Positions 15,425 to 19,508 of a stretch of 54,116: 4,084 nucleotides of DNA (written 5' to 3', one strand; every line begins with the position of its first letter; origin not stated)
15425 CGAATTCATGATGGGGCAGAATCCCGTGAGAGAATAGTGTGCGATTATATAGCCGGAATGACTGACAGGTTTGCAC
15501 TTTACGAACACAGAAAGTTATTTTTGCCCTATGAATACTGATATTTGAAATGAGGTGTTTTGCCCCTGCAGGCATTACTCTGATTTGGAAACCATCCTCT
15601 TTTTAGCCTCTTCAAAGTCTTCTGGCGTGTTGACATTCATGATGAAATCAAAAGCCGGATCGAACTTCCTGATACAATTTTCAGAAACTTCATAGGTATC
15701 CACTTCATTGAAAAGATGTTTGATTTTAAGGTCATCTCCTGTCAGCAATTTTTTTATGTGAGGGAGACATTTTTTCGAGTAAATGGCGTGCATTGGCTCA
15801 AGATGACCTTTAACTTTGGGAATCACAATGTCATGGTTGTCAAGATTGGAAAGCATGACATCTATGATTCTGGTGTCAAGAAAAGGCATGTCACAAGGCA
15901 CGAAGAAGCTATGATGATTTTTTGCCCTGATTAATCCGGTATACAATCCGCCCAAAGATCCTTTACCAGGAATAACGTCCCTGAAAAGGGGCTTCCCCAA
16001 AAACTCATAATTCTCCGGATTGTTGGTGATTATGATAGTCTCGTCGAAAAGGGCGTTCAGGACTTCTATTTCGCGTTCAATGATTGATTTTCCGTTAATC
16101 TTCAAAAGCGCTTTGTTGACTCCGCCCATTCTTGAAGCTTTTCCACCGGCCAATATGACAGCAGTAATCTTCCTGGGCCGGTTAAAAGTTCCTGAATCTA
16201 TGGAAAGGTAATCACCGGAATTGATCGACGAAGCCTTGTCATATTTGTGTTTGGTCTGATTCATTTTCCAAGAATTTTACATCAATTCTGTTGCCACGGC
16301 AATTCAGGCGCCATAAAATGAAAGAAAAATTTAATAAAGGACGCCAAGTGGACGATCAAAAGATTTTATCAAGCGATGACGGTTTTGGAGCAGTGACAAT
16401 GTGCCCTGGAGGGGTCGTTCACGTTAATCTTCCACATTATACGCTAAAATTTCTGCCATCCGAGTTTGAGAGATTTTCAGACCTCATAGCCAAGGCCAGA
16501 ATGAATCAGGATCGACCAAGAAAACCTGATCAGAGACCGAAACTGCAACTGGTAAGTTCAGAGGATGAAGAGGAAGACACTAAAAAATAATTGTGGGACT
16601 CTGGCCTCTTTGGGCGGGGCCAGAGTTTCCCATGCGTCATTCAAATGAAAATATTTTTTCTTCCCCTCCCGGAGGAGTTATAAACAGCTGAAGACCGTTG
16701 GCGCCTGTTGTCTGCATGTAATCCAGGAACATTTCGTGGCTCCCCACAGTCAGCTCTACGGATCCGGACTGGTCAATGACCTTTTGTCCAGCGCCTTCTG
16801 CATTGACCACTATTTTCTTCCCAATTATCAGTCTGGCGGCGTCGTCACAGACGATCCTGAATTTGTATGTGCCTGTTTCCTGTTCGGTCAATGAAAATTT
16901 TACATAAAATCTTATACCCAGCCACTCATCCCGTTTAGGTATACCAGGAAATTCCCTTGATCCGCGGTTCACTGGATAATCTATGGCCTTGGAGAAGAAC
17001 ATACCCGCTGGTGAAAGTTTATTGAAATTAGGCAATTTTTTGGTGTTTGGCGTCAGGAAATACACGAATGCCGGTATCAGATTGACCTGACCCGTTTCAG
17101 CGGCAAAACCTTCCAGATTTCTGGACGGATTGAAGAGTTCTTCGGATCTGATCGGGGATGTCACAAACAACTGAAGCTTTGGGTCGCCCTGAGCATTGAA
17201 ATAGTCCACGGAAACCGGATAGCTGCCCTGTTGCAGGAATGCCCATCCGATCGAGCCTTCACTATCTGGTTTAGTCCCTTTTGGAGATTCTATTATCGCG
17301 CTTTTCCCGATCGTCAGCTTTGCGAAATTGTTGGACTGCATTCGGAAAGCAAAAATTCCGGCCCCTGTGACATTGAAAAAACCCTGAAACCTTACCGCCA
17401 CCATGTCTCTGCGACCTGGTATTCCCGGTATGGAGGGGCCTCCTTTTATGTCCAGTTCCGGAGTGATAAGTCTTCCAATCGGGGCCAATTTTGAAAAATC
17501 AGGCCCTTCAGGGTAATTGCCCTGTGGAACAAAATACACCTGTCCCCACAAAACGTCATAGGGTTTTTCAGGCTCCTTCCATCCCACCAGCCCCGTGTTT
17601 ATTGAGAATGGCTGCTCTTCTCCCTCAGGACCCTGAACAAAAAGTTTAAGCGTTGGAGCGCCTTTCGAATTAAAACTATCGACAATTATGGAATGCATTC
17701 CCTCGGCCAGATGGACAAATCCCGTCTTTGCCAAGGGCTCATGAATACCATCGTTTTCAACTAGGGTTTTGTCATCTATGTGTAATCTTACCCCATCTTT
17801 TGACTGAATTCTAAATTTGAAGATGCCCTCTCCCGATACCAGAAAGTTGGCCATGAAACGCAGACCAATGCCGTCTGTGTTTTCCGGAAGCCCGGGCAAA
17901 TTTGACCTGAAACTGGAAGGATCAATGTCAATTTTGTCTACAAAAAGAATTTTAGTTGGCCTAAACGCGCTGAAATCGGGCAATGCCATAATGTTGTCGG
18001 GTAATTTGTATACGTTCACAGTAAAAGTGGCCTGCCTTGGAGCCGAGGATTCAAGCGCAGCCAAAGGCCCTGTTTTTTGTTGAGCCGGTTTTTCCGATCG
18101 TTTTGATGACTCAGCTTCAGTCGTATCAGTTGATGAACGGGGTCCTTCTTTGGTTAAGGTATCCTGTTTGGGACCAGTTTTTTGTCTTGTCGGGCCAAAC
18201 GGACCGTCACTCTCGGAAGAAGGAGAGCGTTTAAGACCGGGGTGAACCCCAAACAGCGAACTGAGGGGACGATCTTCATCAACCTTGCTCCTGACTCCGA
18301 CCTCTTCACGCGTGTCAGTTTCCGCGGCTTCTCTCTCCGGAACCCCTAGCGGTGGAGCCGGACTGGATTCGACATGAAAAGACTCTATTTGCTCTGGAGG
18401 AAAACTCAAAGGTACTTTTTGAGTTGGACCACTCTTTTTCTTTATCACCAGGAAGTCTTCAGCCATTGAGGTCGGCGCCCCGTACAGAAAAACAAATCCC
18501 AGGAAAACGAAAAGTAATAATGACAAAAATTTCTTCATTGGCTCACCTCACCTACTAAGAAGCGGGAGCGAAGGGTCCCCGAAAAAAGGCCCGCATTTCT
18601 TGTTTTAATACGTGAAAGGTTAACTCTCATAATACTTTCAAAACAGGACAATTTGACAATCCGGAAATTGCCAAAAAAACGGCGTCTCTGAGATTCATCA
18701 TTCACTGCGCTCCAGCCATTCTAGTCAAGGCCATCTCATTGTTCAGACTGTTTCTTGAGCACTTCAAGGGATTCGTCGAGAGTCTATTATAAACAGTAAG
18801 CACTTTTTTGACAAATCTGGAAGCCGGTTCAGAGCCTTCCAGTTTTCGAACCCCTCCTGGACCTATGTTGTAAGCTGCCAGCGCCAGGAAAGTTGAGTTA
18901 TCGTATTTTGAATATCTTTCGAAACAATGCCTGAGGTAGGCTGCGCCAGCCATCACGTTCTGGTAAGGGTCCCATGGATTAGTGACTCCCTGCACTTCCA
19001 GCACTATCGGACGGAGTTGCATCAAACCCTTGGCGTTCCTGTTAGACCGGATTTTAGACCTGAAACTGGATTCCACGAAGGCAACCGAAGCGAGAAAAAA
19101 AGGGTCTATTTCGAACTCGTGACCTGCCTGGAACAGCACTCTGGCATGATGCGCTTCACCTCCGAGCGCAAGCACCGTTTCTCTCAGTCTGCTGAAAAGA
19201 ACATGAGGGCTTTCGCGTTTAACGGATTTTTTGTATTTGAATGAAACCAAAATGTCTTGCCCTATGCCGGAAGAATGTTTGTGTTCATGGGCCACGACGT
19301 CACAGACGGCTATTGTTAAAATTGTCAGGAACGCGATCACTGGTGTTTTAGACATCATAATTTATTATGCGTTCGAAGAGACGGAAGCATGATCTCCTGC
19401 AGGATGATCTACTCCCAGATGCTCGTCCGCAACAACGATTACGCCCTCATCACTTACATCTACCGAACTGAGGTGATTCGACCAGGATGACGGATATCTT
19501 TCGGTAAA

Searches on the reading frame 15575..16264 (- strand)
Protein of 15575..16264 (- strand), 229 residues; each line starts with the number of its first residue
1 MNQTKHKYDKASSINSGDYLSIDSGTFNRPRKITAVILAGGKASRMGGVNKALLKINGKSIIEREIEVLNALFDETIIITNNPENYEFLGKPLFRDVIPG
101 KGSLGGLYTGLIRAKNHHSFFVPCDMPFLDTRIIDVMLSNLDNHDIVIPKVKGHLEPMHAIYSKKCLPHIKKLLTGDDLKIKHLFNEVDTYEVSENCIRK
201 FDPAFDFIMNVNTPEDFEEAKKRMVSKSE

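Call 32: search_protein_families(library=pfam, proteins=[window:15575-16264:-], max_evalue=0.00001)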
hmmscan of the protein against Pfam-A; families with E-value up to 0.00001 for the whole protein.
window:15575-16264:- (229 aa): 1 family
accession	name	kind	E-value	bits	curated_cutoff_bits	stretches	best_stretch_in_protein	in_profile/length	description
PF12804.13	NTP_transf_3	-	1.6e-36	126.4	27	1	35-177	1-147/160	MobA-like NTP transferase domain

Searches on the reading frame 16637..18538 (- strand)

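Call 32: search_protein_families(library=pfam, proteins=[window:16637-18538:-], max_evalue=0.00001)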
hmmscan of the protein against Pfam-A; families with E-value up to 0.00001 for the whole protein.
window:16637-18538:- (633 aa): 1 family
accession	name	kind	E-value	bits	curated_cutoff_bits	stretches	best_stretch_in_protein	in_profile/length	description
PF07691.17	PA14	-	2e-18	67.1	24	0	213-272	35-102/147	PA14 domain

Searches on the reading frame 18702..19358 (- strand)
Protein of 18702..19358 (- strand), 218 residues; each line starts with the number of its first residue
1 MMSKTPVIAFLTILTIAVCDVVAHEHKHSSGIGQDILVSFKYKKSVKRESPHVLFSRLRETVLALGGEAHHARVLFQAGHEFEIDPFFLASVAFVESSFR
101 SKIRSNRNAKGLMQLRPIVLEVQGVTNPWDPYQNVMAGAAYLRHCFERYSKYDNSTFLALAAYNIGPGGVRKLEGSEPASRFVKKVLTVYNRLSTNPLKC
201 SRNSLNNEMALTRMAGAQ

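Call 32: search_protein_families(library=pfam, proteins=[window:18702-19358:-], max_evalue=0.00001)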
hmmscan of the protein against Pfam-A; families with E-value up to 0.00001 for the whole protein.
window:18702-19358:- (218 aa): 1 family
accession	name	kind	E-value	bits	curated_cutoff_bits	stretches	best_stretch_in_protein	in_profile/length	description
PF01464.25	SLT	-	8.8e-20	70.9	21.3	1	76-178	4-109/117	Transglycosylase SLT domain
